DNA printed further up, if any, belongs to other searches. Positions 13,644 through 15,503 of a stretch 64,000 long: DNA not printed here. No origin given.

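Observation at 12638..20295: Taurine-type aminosulfonate operon with non-canonical composition: Xsc + class-III aminotransferase + GdhA + an unexplained MmsA-type acylating aldehyde dehydrogenase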

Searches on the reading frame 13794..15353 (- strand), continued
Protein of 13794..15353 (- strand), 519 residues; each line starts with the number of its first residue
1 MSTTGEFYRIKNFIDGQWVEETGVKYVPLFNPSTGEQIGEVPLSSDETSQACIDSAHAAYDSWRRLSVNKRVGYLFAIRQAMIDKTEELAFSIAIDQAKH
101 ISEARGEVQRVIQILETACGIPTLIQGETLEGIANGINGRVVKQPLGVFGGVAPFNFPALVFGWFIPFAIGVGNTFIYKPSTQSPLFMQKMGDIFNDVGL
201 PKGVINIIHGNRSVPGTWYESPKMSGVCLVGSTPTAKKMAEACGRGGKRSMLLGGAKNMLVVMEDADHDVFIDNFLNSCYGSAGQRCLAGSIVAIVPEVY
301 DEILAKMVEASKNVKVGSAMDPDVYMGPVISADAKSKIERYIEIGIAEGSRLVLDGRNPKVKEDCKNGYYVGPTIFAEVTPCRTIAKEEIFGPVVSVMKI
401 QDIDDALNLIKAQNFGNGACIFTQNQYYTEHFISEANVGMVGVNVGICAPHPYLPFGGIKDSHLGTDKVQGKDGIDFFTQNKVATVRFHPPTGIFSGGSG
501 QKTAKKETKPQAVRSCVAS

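Call 51: find_related_loci(query=L006:452-2239:+, collection=metagenome_contigs, flank=10000)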
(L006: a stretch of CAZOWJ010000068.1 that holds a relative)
Query L006:452-2239:+ (595 aa) in metagenome_contigs; peptide patterns used: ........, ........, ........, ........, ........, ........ (x = any residue, [..] = any of these).
600 stretches matched a pattern (row limit reached: there are more); 593 encode a relative of the query (tblastn E <= 1e-3); the best 80 are kept; 80 distinct loci.
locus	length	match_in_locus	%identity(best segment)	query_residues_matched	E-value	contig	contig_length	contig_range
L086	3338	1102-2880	82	3-595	0e+0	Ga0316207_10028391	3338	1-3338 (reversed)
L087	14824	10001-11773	80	2-592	0e+0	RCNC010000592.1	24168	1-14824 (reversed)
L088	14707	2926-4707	80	1-593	0e+0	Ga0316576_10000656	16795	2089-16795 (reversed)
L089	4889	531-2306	81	4-595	0e+0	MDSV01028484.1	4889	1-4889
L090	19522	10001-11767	80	4-592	0e+0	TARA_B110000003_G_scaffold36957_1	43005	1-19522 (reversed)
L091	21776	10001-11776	79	4-595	0e+0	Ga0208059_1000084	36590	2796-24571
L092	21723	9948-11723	80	4-595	0e+0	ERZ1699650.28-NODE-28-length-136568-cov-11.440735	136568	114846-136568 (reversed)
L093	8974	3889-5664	80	4-595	0e+0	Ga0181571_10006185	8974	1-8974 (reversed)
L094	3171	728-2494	80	4-592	0e+0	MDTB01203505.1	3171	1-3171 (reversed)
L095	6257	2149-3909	80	3-589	0e+0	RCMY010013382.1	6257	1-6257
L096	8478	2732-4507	79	4-595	0e+0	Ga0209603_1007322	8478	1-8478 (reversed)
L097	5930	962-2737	79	4-595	0e+0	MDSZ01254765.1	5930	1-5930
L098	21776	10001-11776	79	4-595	0e+0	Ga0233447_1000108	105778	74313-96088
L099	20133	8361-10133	79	4-595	0e+0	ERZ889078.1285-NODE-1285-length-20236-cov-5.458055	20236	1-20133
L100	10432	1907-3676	79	4-593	0e+0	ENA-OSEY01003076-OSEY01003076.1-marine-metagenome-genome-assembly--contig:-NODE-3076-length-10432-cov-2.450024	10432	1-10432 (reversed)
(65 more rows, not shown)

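Call 55: search_protein_families(library=pfam, max_evalue=0.00001, proteins=[L040:1859-3574:+, L040:3855-5315:+, L040:9915-10847:+, L040:10967-11737:+, L040:11883-13838:+, L040:14089-15381:+, L079:7195-8382:+, L079:8401-9870:+, L079:14945-16138:+, L079:16178-17404:+])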
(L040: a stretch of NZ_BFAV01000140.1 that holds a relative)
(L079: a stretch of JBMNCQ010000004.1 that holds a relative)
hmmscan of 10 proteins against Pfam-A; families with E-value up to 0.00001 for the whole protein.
L040:1859-3574:+ (571 aa): 7 families
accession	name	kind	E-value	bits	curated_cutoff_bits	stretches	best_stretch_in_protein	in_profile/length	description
PF00158.32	Sigma54_activat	-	1.7e-68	230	20.2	1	261-427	2-167/168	Sigma-54 interaction domain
PF25601.1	AAA_lid_14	-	1.7e-25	89.1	27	1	433-513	1-81/87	AAA+ ATPase lid domain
PF14532.12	Sigma54_activ_2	-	5.1e-20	72.6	25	1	261-432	1-138/138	Sigma-54 interaction domain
PF13426.13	PAS_9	-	3.3e-09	37.4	27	1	129-224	2-102/103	PAS domain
PF18024.7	HTH_50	-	5.6e-09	36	27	1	521-566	4-49/50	Helix-turn-helix domain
PF00989.32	PAS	-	1.5e-08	35.1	22.6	1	119-223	2-113/113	PAS fold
PF08448.16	PAS_4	-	3.9e-06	27.5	23.1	0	127-224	4-106/110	PAS fold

L040:3855-5315:+ (486 aa): 2 families
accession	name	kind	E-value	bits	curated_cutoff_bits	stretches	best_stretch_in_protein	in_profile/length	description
PF13520.12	AA_permease_2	-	4.2e-41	141.7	27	1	22-447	6-425/427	Amino acid permease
PF00324.27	AA_permease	-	2.1e-23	83.2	24.6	1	21-424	1-411/470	Amino acid permease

L040:9915-10847:+ (310 aa): 1 family
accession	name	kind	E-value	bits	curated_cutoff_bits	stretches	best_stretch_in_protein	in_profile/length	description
PF04055.27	Radical_SAM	-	1.9e-17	64.4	29.5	1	24-186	2-160/166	Radical SAM superfamily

L040:10967-11737:+ (256 aa): 1 family
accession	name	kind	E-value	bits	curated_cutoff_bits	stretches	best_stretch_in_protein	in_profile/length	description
PF01026.27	TatD_DNase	-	3.4e-15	56.5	27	1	7-144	1-136/253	TatD related DNase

L040:11883-13838:+ (651 aa): 4 families
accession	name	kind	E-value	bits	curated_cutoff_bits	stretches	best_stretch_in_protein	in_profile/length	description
PF00015.26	MCPsignal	-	5.3e-43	147.3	34.6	1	439-620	3-170/172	Methyl-accepting chemotaxis protein (MCP) signalling domain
PF02743.24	dCache_1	-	8.7e-28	97.9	45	1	55-295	8-239/240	Cache domain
PF22673.2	MCP-like_PDC_1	-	2.7e-12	47.5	27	1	113-210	18-111/113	Methyl-accepting chemotaxis protein-like, first PDC sensor domain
PF00672.30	HAMP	-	2.3e-09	37.9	25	1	331-382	2-53/53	HAMP domain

L040:14089-15381:+ (430 aa): 3 families
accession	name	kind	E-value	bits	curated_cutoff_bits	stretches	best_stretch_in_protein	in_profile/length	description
PF03600.22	CitMHS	-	8.9e-99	331.2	31.9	1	21-371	1-336/336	Citrate transporter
PF02040.21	ArsB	-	2.4e-15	57.3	22.2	1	16-421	5-416/423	Arsenical pump membrane protein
PF06450.18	NhaB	-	1.3e-06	28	27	1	146-345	210-414/515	Bacterial Na+/H+ antiporter B (NhaB)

L079:7195-8382:+ (395 aa): 3 families
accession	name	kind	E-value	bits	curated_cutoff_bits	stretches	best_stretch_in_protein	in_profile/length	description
PF01546.33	Peptidase_M20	-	1.2e-37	130.3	24.6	1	83-390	2-204/206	Peptidase family M20/M25/M40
PF07687.19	M20_dimer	-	7.9e-19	68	21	1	192-295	4-105/107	Peptidase dimerisation domain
PF04389.22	Peptidase_M28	-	6.7e-10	39.4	21.3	1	67-178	1-87/193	Peptidase family M28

L079:8401-9870:+ (489 aa): 1 family
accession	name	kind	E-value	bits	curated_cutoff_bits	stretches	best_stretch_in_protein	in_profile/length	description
PF00474.23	SSF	-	5.1e-46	157.8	22.8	1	32-415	1-404/406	Sodium:solute symporter family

L079:14945-16138:+ (397 aa): 3 families
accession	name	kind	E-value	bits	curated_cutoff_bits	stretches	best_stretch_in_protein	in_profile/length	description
PF01546.33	Peptidase_M20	-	9.7e-36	124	24.6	1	84-394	1-205/206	Peptidase family M20/M25/M40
PF07687.19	M20_dimer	-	1.9e-22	79.6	21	1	193-297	3-105/107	Peptidase dimerisation domain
PF04389.22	Peptidase_M28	-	2.1e-10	41.1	21.3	1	69-168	1-77/193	Peptidase family M28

L079:16178-17404:+ (408 aa): 3 families
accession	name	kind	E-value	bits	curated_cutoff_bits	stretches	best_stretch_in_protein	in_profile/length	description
PF10114.15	PocR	-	9.8e-36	123.4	23.9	1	12-172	4-161/162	Sensory domain found in PocR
PF06580.19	His_kinase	-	3e-26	91.9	25.2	1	205-283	1-80/81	Histidine kinase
PF02518.31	HATPase_c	-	5.1e-10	40.2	26.4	1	301-404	7-109/111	Histidine kinase-, DNA gyrase B-, and HSP90-like ATPase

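Call 57: search_protein_families(library=ncbifam, max_evalue=1e-20, proteins=[L040:6694-8067:+, L079:7195-8382:+, L079:14945-16138:+])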
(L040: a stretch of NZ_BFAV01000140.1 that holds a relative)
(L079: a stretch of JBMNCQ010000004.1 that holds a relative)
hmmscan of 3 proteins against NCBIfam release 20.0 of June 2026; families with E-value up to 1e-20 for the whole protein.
L040:6694-8067:+ (457 aa): 66 families (the best 25 are shown)
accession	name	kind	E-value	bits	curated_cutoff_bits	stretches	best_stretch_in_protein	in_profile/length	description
NF005812.0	PRK07678.1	subfamily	2e-158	527.7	488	1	7-454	6-449/451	aminotransferase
NF005683.0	PRK07481.1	subfamily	1.4e-119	400.1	575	1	11-455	6-450/453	hypothetical protein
NF005102.0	PRK06541.1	equivalog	1.9e-116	389.3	574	1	7-453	8-454/460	aspartate aminotransferase family protein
NF004767.0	PRK06105.1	subfamily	1.4e-114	383.2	517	1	7-454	4-449/460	aminotransferase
NF005682.0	PRK07480.1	subfamily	5.1e-106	355.1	510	1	7-454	9-451/459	aminotransferase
NF005684.0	PRK07482.1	subfamily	5.1e-106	355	687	1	7-454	4-454/464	hypothetical protein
NF005447.0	PRK07036.1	equivalog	2.4e-104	349.6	618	1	5-454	7-454/468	aminotransferase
NF005375.0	PRK06917.1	equivalog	7.5e-96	321.6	535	1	36-454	17-438/448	aspartate aminotransferase family protein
NF005685.0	PRK07483.1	equivalog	3.5e-91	306.3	485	1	33-454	12-437/444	aspartate aminotransferase family protein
NF004625.0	PRK05965.1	subfamily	2.7e-88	296.7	729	1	6-454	1-447/460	hypothetical protein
TIGR00508.1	bioA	equivalog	4.6e-88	295.6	405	1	19-452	1-418/419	adenosylmethionine--8-amino-7-oxononanoate transaminase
NF004426.0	PRK05769.1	equivalog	1.6e-86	290.8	552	1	29-454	32-439/441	acetyl ornithine aminotransferase family protein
NF004718.0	PRK06062.1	subfamily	2.2e-85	286.9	472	1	7-454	15-448/454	hypothetical protein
NF052567.1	OmAmTferAptACaul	equivalog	6.4e-85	285.5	500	1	20-454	6-430/431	omega-aminotransferase AptA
TIGR00707.1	argD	subfamily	1.9e-83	280.4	410.05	1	34-452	10-380/381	acetylornithine/succinylornithine family transaminase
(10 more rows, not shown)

L079:7195-8382:+ (395 aa): 33 families (the best 25 are shown)
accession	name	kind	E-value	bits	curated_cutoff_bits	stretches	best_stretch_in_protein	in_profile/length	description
TIGR01910.1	DapE-ArgE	subfamily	1.9e-73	247.8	217.6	1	20-385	1-373/373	ArgE/DapE family deacylase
NF006365.0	PRK08588.1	subfamily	7.8e-67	226.2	289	1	14-386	4-373/383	succinyl-diaminopimelate desuccinylase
TIGR01892.1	AcOrn-deacetyl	equivalog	1.9e-58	198.3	297.7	1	23-383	3-358/365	acetylornithine deacetylase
NF006399.0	PRK08651.1-2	equivalog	1.3e-57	195.6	381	1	17-231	4-216/405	succinyl-diaminopimelate desuccinylase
NF005710.0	PRK07522.1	subfamily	1e-52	179.7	412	1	16-384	7-379/391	acetylornithine deacetylase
NF009555.0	PRK13004.1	equivalog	7.9e-51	173.2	321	1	15-389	13-391/399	YgeY family selenium metabolism-linked hydrolase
NF009558.0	PRK13013.1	equivalog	1.5e-50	172.1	428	1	15-235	14-243/429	acetylornithine deacetylase/succinyl-diaminopimelate desuccinylase family protein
NF005373.0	PRK06915.1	equivalog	3.8e-50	171.1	428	1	63-392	78-416/422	peptidase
NF006400.0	PRK08651.1-3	equivalog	2e-47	161.9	374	1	17-387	10-400/410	succinyl-diaminopimelate desuccinylase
NF009557.0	PRK13009.1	equivalog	2.3e-45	155.4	284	1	18-389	4-370/377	succinyl-diaminopimelate desuccinylase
NF010589.0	PRK13983.1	equivalog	2.1e-42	145.5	333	1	15-391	12-407/409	M20 family metallo-hydrolase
NF003474.0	PRK05111.1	equivalog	1.2e-41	142.9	460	1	38-383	32-370/383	acetylornithine deacetylase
NF005306.0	PRK06837.1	subfamily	2.6e-40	138.6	376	1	62-385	80-413/427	ArgE/DapE family deacylase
NF005913.0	PRK07906.1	subfamily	5.7e-40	137.3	382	1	11-239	9-251/442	hypothetical protein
NF006370.0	PRK08596.1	equivalog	9.1e-40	136.5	412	1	15-293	15-306/425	acetylornithine deacetylase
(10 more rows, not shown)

L079:14945-16138:+ (397 aa): 32 families (the best 25 are shown)
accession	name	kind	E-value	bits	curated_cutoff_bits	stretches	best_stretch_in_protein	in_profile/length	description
TIGR01910.1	DapE-ArgE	subfamily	1.2e-71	241.9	217.6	1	22-388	1-373/373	ArgE/DapE family deacylase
NF006365.0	PRK08588.1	subfamily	1.6e-62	212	289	1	17-396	5-380/383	succinyl-diaminopimelate desuccinylase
TIGR01892.1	AcOrn-deacetyl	equivalog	1e-61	209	297.7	1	25-388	3-360/365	acetylornithine deacetylase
NF005710.0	PRK07522.1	subfamily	1.4e-54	185.8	412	1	22-393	11-384/391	acetylornithine deacetylase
NF009555.0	PRK13004.1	equivalog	3.9e-54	184.1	321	1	19-396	15-395/399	YgeY family selenium metabolism-linked hydrolase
NF006399.0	PRK08651.1-2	equivalog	1.3e-51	175.9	381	1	20-388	5-396/405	succinyl-diaminopimelate desuccinylase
NF006400.0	PRK08651.1-3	equivalog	1.2e-45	156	374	1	22-391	13-401/410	succinyl-diaminopimelate desuccinylase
NF005373.0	PRK06915.1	equivalog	2.5e-45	155.2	428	1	50-396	63-417/422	peptidase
NF009558.0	PRK13013.1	equivalog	1.9e-43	148.7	428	1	19-392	16-419/429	acetylornithine deacetylase/succinyl-diaminopimelate desuccinylase family protein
NF010589.0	PRK13983.1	equivalog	4e-43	147.9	333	1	19-394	14-407/409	M20 family metallo-hydrolase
NF003474.0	PRK05111.1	equivalog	4e-43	147.8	460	1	18-386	5-370/383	acetylornithine deacetylase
NF009557.0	PRK13009.1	equivalog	1.9e-41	142.5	284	1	20-395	4-373/377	succinyl-diaminopimelate desuccinylase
NF005913.0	PRK07906.1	subfamily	6e-40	137.2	382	1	19-242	15-252/442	hypothetical protein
NF005306.0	PRK06837.1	subfamily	6.2e-39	134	376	1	63-396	79-421/427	ArgE/DapE family deacylase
TIGR01900.1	dapE-gram_pos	equivalog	1.2e-38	132.9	304.2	1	20-388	4-345/351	succinyl-diaminopimelate desuccinylase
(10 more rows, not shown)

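Call 60: search_protein_families(library=ncbifam, max_evalue=1e-10, proteins=[L068:5283-6410:+, L068:6484-7083:+, L068:7101-8417:+, L068:8506-9894:+, L068:2104-4590:-, L068:1076-2044:-, L068:14288-16732:-])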
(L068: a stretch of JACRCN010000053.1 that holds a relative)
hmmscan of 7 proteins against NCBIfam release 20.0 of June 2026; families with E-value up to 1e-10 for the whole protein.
L068:5283-6410:+ (375 aa): 1 family
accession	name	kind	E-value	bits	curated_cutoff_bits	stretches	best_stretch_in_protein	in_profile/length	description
NF037995.1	TRAP_S1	subfamily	1.5e-14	54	50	1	167-296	125-253/271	TRAP transporter substrate-binding protein DctP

L068:6484-7083:+ (199 aa): 0 families

L068:7101-8417:+ (438 aa): 2 families
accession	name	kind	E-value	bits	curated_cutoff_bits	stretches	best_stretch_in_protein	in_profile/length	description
TIGR00786.1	dctM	subfamily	7.7e-74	248.8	268.45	1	21-433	1-405/405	TRAP transporter large permease subunit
NF011634.1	PRK15060.1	equivalog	5.2e-30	104.8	800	1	8-429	4-417/425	2,3-diketo-L-gulonate TRAP transporter large permease YiaN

L068:8506-9894:+ (462 aa): 26 families (the best 25 are shown)
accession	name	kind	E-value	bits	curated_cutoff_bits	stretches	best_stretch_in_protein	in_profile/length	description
NF041552.1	TF_PrdR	equivalog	1.6e-120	403.1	795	1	1-458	129-575/577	sigma-54 dependent transcriptional regulator PrdR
NF003451.0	PRK05022.1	equivalog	1.6e-93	314.1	476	1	109-458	160-507/512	nitric oxide reductase transcriptional regulator NorR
TIGR02915.1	PEP_resp_reg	equivalog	1.3e-90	304.5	502.6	1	152-459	144-442/445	PEP-CTERM-box response regulator transcription factor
TIGR01817.1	nifA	equivalog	1.1e-86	291.8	528.85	1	103-389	151-437/534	nif-specific transcriptional activator NifA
NF038308.1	RNA_repair_RtcR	equivalog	6.3e-85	286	650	1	152-401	185-443/530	RNA repair transcriptional activator RtcR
NF008469.0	PRK11361.1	equivalog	1.8e-84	284.1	714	1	130-457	124-452/461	acetoacetate metabolism transcriptional regulator AtoC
TIGR02329.1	propionate_PrpR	equivalog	2.4e-81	273.9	499.2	1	148-457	214-525/526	propionate catabolism operon regulatory protein PrpR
TIGR01818.1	ntrC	equivalog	8.2e-80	268.8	558.6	1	144-457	132-461/463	nitrogen regulation protein NR(I)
NF041946.1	LuxO_transreg_Vib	equivalog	2e-77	261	800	1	140-458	126-459/463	quorum-sensing sigma-54 dependent transcriptional regulator LuxO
NF011953.0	PRK15424.1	equivalog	2.1e-77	261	703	1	84-460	155-535/538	propionate catabolism operon regulatory protein PrpR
NF050807.1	TransRegFlbDCaul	equivalog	1.8e-74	251.2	750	1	154-458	125-437/454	sigma-54-dependent transcriptional regulator FlbD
NF049963.1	RespRegFlgRCampy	domain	4.7e-73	246.5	750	1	152-458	139-426/429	fla regulon two-component system response regulator FlgR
NF008085.0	PRK10820.1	equivalog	4.8e-73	246.5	576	1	5-457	79-508/520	transcriptional regulator TyrR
NF051870.1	NAssimRespRegNtrX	equivalog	3.7e-72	243.7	600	1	128-457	121-448/452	nitrogen assimilation response regulator NtrX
NF041906.1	V4R_TF_MobR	exception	2.5e-71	240.8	999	1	117-458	203-543/544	phenol degradation transcriptional regulator MobR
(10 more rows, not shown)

L068:2104-4590:- (828 aa): 11 families
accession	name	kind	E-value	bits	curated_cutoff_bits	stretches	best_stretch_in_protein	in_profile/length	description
NF048011.1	SfplDhtHpsGDes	equivalog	0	1564.1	1000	1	8-826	1-820/821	(2S)-3-sulfopropanediol dehydratase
TIGR01774.1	PFL2-3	subfamily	2.3e-178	595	678.2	1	37-825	11-784/786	formate C-acetyltransferase/glycerol dehydratase family glycyl radical enzyme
NF043068.1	glycl_HYPD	equivalog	2.3e-167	558.4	1100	1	31-825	3-782/784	trans-4-hydroxy-L-proline dehydratase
TIGR04394.1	choline_CutC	equivalog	3e-164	548.6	1050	1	31-824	4-785/789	choline trimethylamine-lyase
NF048009.1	SfplDhtHpfGKleb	equivalog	2.5e-140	469.1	1000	1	31-823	27-820/824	(2S)-3-sulfopropanediol dehydratase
NF007437.0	PRK09983.1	equivalog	2.1e-132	442.8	1109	1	39-826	12-764/765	formate C-acetyltransferase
NF033718.1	indole_decarb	equivalog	1.6e-114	383.9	1100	2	128-625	155-645/868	indoleacetate decarboxylase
NF033715.1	glycyl_HPDL_Lrg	equivalog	1e-93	314.8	1150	1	138-826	176-900/901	4-hydroxyphenylacetate decarboxylase large subunit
TIGR01255.1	pyr_form_ly_1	equivalog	3.9e-30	105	994.2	1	283-828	231-744/744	formate C-acetyltransferase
NF038360.1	rad_fix_GrcA3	exception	1.6e-16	60.2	158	1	754-828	4-78/78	autonomous glycyl radical cofactor GrcA3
NF008341.1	PRK11127.1-1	equivalog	6.3e-14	51.7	145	1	771-827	23-79/80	autonomous glycyl radical cofactor GrcA2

L068:1076-2044:- (322 aa): 14 families
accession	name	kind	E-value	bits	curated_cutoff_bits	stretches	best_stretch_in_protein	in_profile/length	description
NF048010.1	SfplDhtActHpsHDes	equivalog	9.6e-144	477.7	430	1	2-294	3-297/298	(2S)-3-sulfopropanediol dehydratase activating enzyme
TIGR02494.1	PFLE_PFLC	subfamily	4e-105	351.3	174.35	1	7-294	1-288/293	glycyl-radical enzyme activating protein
TIGR04395.1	cutC_activ_rSAM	equivalog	2.9e-89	299.4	360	1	3-297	3-299/309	choline TMA-lyase-activating enzyme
NF043069.1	T4HPD_activ_SAM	equivalog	1.8e-86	290.2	425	1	5-292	2-285/299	trans-4-hydroxy-L-proline dehydratase activase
NF033719.1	ind_deCO2_activ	equivalog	2.2e-84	283.3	425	1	5-297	1-295/302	indoleacetate decarboxylase activase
NF048008.1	SfplDhtActHpfHKleb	equivalog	4.5e-81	272.5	500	1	7-289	2-286/308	(2S)-3-sulfopropanediol dehydratase activating enzyme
NF033717.2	HPDL_rSAM_activ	equivalog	7e-81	271.9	420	1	3-293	2-294/311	4-hydroxyphenylacetate decarboxylase activase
TIGR04003.1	rSAM_BssD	equivalog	7.3e-66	222.5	496.45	1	8-274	4-272/314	[benzylsuccinate synthase]-activating enzyme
NF007483.0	PRK10076.1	equivalog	7.9e-62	209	326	2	88-282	75-267/292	[formate-C-acetyltransferase]-activating enzyme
TIGR02493.1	PFLA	equivalog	3.1e-52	177.3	231.75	1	74-296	10-233/235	pyruvate formate-lyase-activating protein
TIGR04041.1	activase_YjjW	hypoth_equivalog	4.7e-45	154.1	250.2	1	6-284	3-260/276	YjjW family glycine radical enzyme activase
NF008356.0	PRK11145.1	equivalog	4.2e-36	124.5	375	1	107-295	47-237/246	pyruvate formate lyase 1-activating protein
TIGR02495.1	NrdG2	equivalog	2.7e-14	53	131.15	0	112-249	48-181/193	anaerobic ribonucleoside-triphosphate reductase activating protein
TIGR02491.1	NrdG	equivalog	3.8e-12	46.4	126.1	0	8-50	3-45/154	anaerobic ribonucleoside-triphosphate reductase activating protein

L068:14288-16732:- (814 aa): 18 families
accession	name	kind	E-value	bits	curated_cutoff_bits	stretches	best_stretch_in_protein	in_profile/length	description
NF001567.0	PRK00389.1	subfamily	3.3e-57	194.1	300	1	468-804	31-352/359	glycine cleavage system aminomethyltransferase GcvT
TIGR00528.1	gcvT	equivalog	1.1e-45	156.2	235.85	1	457-771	18-331/362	glycine cleavage system aminomethyltransferase GcvT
NF053776.1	TmaoDeMthMsil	equivalog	3.7e-45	154.7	1100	1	473-813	420-762/763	trimethylamine N-oxide demethylase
TIGR01372.1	soxA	subfamily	9.2e-45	152.8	1164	1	418-811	604-993/996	sarcosine oxidase subunit alpha family protein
NF010093.0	PRK13579.1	equivalog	7.2e-38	130.3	459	1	473-800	43-359/371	glycine cleavage system aminomethyltransferase GcvT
TIGR02352.1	thiamin_ThiO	equivalog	6.7e-31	107.7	250.8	1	11-215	1-211/351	glycine oxidase ThiO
NF009133.0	PRK12486.1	equivalog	1.9e-24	86.3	410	1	476-771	49-340/369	dimethylsulfoniopropionate demethylase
NF001933.0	PRK00711.1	subfamily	1.7e-23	83.4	383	1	60-238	104-283/429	D-amino acid dehydrogenase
TIGR01373.1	soxB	subfamily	5e-19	68.4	529.45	1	10-384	32-399/407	sarcosine oxidase subunit beta family protein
NF008425.0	PRK11259.1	equivalog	6.9e-17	61.5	257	1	9-214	5-208/377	N-methyl-L-tryptophan oxidase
TIGR03377.1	glycerol3P_GlpA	equivalog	1.5e-15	56.7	552.8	1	11-227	2-220/530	anaerobic glycerol-3-phosphate dehydrogenase subunit GlpA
TIGR01377.1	soxA_mon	subfamily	2.1e-14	53.1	479.65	1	11-380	3-371/381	amino oxidase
NF008313.0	PRK11101.1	equivalog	1.3e-13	50.4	425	1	6-228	6-230/548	anaerobic glycerol-3-phosphate dehydrogenase subunit A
TIGR03364.1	HpnW_proposed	hypoth_equivalog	3.4e-12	46.1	285.1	1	10-208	2-194/365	TIGR03364 family FAD-dependent oxidoreductase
NF047633.1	SyrngDmethDesA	equivalog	8.7e-12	44.3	800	0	475-677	40-249/453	syringate O-demethylase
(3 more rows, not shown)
